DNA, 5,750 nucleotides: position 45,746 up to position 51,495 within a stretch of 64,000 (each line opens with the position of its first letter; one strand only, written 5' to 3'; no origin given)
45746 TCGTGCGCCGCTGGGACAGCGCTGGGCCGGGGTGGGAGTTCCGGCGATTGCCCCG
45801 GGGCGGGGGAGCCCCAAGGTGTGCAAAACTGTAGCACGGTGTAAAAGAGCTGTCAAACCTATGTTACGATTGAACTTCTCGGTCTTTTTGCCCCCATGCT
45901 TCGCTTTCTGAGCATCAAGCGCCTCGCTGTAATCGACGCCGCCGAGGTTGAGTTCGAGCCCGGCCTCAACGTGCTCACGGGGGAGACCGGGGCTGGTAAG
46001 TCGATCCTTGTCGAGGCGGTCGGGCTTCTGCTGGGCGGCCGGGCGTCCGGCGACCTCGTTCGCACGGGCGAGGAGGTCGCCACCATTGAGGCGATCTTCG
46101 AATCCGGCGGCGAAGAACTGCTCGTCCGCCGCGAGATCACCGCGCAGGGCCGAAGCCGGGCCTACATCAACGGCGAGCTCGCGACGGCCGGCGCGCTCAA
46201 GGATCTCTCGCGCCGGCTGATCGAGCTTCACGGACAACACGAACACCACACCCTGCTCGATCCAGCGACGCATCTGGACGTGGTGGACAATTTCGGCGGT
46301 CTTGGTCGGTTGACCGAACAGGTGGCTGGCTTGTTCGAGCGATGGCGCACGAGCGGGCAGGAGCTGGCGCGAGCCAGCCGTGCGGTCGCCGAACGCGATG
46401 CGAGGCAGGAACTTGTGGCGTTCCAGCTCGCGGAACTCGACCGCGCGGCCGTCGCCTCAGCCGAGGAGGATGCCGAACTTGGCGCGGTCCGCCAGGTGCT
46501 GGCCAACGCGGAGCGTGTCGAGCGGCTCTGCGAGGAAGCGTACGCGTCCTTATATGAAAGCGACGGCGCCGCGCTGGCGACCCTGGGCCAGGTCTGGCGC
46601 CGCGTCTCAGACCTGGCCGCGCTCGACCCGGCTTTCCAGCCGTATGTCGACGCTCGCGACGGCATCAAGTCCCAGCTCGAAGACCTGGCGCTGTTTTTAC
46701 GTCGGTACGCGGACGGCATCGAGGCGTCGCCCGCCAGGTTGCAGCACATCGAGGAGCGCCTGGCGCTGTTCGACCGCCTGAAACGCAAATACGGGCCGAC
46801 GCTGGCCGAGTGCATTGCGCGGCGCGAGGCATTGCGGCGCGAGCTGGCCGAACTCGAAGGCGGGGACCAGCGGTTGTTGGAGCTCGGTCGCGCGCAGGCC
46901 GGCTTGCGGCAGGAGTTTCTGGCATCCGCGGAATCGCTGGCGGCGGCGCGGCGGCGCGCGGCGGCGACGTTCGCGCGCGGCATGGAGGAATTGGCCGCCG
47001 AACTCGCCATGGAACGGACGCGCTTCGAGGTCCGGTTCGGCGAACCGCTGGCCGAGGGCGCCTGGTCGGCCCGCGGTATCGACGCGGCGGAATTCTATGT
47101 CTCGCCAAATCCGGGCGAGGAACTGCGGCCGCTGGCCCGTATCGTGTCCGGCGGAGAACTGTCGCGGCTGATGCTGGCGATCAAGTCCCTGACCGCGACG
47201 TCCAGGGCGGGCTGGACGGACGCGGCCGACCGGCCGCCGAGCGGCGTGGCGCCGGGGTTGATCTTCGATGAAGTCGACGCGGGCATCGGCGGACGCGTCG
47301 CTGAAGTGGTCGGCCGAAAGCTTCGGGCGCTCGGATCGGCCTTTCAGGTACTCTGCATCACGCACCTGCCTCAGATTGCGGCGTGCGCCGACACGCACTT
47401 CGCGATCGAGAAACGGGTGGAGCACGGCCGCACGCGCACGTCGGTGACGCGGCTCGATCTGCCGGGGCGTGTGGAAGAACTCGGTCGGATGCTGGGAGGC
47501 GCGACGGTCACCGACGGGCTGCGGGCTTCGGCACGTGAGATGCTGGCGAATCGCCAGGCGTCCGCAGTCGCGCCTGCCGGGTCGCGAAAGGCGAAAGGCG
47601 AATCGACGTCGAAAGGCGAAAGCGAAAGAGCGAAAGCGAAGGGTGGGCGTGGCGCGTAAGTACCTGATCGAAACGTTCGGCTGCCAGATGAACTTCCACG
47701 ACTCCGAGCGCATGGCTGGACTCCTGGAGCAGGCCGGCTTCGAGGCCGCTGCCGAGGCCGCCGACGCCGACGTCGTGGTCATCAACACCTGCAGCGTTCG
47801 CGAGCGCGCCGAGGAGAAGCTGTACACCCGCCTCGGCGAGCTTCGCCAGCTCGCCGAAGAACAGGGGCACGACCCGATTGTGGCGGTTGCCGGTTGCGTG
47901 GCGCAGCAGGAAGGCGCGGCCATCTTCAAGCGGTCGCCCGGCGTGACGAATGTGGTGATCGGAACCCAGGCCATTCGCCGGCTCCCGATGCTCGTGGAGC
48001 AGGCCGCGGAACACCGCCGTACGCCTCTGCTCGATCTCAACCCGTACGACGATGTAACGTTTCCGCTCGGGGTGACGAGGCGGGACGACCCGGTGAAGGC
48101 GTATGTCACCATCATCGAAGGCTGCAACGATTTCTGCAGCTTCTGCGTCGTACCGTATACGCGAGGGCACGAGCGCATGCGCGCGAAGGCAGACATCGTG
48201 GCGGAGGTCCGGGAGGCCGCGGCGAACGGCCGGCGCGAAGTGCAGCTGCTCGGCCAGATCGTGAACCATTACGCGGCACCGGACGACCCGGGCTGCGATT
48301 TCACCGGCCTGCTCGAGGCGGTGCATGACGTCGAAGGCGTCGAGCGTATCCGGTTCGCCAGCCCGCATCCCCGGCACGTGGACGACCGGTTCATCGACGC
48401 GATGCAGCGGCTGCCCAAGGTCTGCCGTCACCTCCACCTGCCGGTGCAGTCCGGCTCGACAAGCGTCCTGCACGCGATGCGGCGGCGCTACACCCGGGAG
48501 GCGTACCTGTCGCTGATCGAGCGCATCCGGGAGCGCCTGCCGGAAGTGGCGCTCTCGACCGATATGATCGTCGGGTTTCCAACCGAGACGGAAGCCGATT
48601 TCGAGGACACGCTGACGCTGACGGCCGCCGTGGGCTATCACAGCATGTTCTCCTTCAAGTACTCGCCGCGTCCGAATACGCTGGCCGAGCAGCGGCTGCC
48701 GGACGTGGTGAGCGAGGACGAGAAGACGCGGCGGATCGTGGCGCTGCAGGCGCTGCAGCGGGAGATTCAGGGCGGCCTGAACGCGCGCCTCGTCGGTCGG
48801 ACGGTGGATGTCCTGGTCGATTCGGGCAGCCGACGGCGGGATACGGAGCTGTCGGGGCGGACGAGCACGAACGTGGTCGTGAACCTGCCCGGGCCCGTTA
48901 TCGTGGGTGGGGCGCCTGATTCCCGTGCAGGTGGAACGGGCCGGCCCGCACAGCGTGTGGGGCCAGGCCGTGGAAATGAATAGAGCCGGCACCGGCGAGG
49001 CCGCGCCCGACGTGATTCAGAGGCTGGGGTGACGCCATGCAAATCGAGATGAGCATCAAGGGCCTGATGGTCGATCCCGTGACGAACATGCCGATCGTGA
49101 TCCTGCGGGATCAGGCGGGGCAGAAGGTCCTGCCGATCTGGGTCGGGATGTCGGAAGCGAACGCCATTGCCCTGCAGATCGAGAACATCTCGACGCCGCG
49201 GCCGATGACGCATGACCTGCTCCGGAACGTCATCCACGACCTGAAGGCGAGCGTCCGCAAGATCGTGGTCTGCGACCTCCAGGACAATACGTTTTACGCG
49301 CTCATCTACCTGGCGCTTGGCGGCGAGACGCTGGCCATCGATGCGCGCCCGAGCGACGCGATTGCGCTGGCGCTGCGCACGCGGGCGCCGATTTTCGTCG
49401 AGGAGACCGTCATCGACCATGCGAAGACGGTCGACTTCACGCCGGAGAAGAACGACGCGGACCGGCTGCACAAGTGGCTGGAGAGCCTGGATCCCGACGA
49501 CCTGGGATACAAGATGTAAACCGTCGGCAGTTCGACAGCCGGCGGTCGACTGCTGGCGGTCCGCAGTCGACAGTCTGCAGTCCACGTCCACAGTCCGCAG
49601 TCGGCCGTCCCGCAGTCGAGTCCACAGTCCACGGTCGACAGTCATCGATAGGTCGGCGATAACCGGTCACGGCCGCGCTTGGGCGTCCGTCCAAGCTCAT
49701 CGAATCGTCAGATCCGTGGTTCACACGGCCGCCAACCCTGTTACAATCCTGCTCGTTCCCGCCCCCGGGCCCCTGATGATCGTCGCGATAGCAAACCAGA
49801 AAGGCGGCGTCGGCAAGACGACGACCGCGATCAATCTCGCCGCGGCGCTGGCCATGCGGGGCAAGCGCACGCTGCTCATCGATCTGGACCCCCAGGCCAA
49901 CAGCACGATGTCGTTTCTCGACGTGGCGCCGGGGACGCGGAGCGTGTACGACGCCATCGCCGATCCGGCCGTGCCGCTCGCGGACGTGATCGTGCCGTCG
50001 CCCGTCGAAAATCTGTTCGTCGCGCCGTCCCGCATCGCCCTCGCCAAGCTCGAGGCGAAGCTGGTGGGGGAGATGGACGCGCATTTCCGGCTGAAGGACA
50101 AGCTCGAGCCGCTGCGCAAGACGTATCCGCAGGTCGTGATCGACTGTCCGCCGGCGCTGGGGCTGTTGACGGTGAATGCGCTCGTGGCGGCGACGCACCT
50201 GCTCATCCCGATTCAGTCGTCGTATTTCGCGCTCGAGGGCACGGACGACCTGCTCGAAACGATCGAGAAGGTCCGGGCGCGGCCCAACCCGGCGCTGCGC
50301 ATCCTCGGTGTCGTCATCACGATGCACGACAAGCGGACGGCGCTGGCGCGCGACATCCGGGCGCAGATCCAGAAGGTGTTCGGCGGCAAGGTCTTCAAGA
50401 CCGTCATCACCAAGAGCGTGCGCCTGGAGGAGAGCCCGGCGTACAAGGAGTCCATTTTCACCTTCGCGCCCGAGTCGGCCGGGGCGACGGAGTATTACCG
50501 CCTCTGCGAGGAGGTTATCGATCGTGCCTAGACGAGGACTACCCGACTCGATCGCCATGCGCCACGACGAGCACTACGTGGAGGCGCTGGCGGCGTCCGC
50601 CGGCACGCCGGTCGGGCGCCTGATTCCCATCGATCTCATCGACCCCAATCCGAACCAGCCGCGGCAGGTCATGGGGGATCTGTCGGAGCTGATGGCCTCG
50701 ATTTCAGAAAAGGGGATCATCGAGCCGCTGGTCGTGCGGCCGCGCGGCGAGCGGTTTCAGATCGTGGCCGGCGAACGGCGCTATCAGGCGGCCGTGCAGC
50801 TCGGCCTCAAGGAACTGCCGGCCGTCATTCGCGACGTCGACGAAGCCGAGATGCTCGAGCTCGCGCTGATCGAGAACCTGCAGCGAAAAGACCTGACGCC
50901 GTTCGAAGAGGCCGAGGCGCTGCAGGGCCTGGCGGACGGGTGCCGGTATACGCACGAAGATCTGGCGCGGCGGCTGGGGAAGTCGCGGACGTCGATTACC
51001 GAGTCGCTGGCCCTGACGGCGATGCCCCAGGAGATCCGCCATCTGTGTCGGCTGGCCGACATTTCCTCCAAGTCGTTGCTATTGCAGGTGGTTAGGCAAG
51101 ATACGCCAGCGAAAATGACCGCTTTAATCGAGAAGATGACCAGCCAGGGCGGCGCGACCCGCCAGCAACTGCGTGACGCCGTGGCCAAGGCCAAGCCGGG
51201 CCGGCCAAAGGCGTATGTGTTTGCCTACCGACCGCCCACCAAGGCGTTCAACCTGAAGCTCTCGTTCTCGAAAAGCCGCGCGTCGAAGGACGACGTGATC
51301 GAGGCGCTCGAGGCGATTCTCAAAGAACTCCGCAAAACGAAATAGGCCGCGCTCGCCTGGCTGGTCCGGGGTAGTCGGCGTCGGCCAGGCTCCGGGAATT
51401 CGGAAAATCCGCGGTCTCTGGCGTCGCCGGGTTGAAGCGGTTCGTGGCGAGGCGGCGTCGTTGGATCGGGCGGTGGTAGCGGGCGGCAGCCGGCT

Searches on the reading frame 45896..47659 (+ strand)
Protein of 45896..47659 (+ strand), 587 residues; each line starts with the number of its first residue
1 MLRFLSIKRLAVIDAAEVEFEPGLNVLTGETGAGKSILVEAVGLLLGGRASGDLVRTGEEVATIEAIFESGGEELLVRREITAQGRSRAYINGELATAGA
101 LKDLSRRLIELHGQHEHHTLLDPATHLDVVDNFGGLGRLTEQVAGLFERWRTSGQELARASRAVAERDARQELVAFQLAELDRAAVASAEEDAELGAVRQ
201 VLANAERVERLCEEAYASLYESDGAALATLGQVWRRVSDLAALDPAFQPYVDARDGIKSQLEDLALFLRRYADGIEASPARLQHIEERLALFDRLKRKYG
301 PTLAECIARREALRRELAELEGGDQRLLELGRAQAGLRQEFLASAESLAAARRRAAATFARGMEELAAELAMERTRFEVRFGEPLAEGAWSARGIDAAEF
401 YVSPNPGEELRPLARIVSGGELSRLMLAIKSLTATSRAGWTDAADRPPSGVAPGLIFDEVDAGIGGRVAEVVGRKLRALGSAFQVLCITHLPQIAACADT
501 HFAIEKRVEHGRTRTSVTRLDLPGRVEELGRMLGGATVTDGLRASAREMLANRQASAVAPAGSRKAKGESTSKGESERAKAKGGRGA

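Call 7: search_protein_families(library=pfam, proteins=[window:45896-47659:+])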
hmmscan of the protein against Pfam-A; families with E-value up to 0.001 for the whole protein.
window:45896-47659:+ (587 aa): 2 families
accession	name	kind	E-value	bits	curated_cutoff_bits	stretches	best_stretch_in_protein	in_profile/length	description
PF02463.25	SMC_N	-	4.9e-13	49.4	40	1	14-506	16-213/220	RecF/RecN/SMC N terminal domain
PF13476.12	AAA_23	-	1.1e-10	43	27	1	5-87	2-85/201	AAA domain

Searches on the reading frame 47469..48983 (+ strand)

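Call 7: search_protein_families(library=pfam, proteins=[window:47469-48983:+])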
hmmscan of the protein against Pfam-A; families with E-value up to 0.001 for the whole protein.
window:47469-48983:+ (504 aa): 3 families
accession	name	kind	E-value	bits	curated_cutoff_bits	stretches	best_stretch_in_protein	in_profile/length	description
PF00919.26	UPF0004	-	2.6e-30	104.8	27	1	64-162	1-96/98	Uncharacterized protein family UPF0004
PF04055.27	Radical_SAM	-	2e-24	87.1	29.5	1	214-383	2-164/166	Radical SAM superfamily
PF01938.26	TRAM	-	0.00043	20.5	21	1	440-476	2-36/61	TRAM domain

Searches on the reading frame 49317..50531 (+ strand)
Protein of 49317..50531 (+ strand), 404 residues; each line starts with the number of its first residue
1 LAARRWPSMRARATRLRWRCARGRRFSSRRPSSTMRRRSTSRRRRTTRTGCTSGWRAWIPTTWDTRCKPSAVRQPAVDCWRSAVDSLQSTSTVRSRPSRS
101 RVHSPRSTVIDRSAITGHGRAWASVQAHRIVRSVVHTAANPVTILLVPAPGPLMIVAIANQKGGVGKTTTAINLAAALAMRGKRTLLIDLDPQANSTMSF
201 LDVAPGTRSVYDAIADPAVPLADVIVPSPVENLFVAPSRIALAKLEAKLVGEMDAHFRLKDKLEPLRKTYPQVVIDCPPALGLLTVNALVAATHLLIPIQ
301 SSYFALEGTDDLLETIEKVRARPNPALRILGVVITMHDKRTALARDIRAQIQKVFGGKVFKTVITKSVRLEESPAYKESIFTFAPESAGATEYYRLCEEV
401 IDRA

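Call 9: search_protein_families(library=ncbifam, proteins=[window:49317-50531:+])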
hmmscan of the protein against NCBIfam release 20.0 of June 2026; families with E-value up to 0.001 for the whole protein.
window:49317-50531:+ (404 aa): 28 families (the best 25 are shown)
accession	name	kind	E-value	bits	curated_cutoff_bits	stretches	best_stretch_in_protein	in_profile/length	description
NF041546.1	ParA_partition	equivalog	3.8e-35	121.3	180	2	257-399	64-203/203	ParA family partition ATPase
TIGR03453.1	partition_RepA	equivalog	6.8e-35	120.6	348.45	1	152-399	103-369/387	plasmid partitioning protein RepA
NF041283.1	PrgP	equivalog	5.4e-24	85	400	1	155-372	4-230/297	ParA superfamily DNA segregation protein PrgP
NF010443.0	PRK13869.1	subfamily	1.5e-21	76.6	446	1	153-397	121-384/405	plasmid-partitioning protein RepA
TIGR01969.1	minD_arch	subfamily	2.9e-21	75.8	201.75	1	154-402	1-232/251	cell division ATPase MinD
TIGR03371.1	cellulose_yhjQ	equivalog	1e-20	74.3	157.85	1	155-396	3-237/246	cellulose biosynthesis protein BcsQ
NF010259.0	PRK13705.1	equivalog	9.7e-17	61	725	1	154-369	107-337/388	plasmid-partitioning protein SopA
TIGR03018.1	pepcterm_TyrKin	hypoth_equivalog_domain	4.8e-15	55.4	230.65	1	156-290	38-169/207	XrtA-associated tyrosine autokinase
TIGR01968.1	minD_bact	equivalog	4.9e-12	45.7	212.9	1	155-320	3-162/261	septum site-determining protein MinD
TIGR01007.1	eps_fam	subfamily_domain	3e-11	43.3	108.05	1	155-291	19-148/204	polysaccharide biosynthesis tyrosine autokinase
TIGR01287.1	nifH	equivalog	3.6e-11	42.9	394.35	1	161-214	7-59/275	nitrogenase iron protein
NF033200.1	F430_CfbC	exception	7.5e-11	41.9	402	1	161-201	7-47/260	Ni-sirohydrochlorin a,c-diamide reductive cyclase ATP-dependent reductase subunit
NF009701.0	PRK13230.1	subfamily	5.7e-10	38.7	350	1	161-200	8-47/291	nitrogenase reductase-like protein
TIGR01281.1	DPOR_bchL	equivalog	5.5e-09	35.8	345.15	1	155-200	2-46/268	ferredoxin:protochlorophyllide reductase (ATP-dependent) iron-sulfur ATP-binding protein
NF047398.1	AAA_KGGVGR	domain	2.9e-08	34.3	90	1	155-202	4-51/190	KGGVGR-motif variant AAA ATPase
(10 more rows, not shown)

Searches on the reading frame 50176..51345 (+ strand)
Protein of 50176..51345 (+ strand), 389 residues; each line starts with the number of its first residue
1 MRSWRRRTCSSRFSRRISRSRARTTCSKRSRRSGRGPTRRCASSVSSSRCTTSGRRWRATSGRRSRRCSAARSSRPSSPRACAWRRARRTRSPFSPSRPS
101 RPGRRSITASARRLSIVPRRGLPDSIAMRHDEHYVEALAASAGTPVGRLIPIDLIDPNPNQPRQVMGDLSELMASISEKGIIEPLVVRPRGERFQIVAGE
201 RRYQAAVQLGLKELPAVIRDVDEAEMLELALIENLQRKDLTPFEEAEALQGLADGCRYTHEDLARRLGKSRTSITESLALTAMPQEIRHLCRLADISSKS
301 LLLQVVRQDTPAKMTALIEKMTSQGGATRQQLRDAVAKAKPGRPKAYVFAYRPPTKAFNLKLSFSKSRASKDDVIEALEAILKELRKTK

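Call 7: search_protein_families(library=pfam, proteins=[window:50176-51345:+])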
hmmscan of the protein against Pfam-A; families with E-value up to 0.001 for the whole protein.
window:50176-51345:+ (389 aa): 3 families
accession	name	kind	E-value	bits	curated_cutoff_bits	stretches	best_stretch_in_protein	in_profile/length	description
PF02195.25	ParB_N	-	2.2e-28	98.6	26.3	1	149-236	5-95/95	ParB N-terminal domain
PF17762.8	HTH_ParB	-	2.9e-14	53.5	22.6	1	238-329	1-91/102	ParB HTH domain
PF08535.16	KorB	-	7.9e-06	26.2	22.3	1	260-340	6-87/89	KorB domain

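Call 9: search_protein_families(library=ncbifam, proteins=[window:50176-51345:+])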
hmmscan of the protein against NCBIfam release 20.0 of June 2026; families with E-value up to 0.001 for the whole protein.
window:50176-51345:+ (389 aa): 7 families
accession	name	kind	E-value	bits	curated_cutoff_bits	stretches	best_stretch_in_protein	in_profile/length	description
TIGR04285.1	nucleoid_noc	exception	1.1e-44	152.8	315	1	150-321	5-180/255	nucleoid occlusion protein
TIGR00180.1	parB_part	domain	1.1e-43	149.2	58.45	1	149-293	7-156/186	ParB/RepB/Spo0J family partition protein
TIGR03734.1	PRTRC_parB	hypoth_equivalog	2.1e-28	99.2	278.6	1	163-289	9-142/555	PRTRC system ParB family protein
TIGR03454.1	partition_RepB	equivalog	1.7e-13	50.7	201.5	1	166-287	85-208/325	plasmid partitioning protein RepB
NF010440.0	PRK13866.1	equivalog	1e-11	44.6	522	1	162-253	83-176/336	plasmid partitioning protein RepB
NF010406.0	PRK13832.1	subfamily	6.5e-11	41.5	640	1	156-275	13-137/578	plasmid partitioning protein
NF053625.1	SerKinSerKArch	equivalog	0.00011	21.4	380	1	162-222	28-91/244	ADP-dependent L-serine kinase SerK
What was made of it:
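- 49716..51345 (+): parA (49716-50531) and parB (50557-51345) operon, whose 3' end is the conserved left neighbour of dif. Pfam and NCBIfam hits (calls 7, 9).
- Checked: The spacer between the parB stop (51345) and the GH57 stop (51652) is 306 nt. The xerD gene is at 59209-60105 (-), 7.6 kb away (calls 7, 9).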
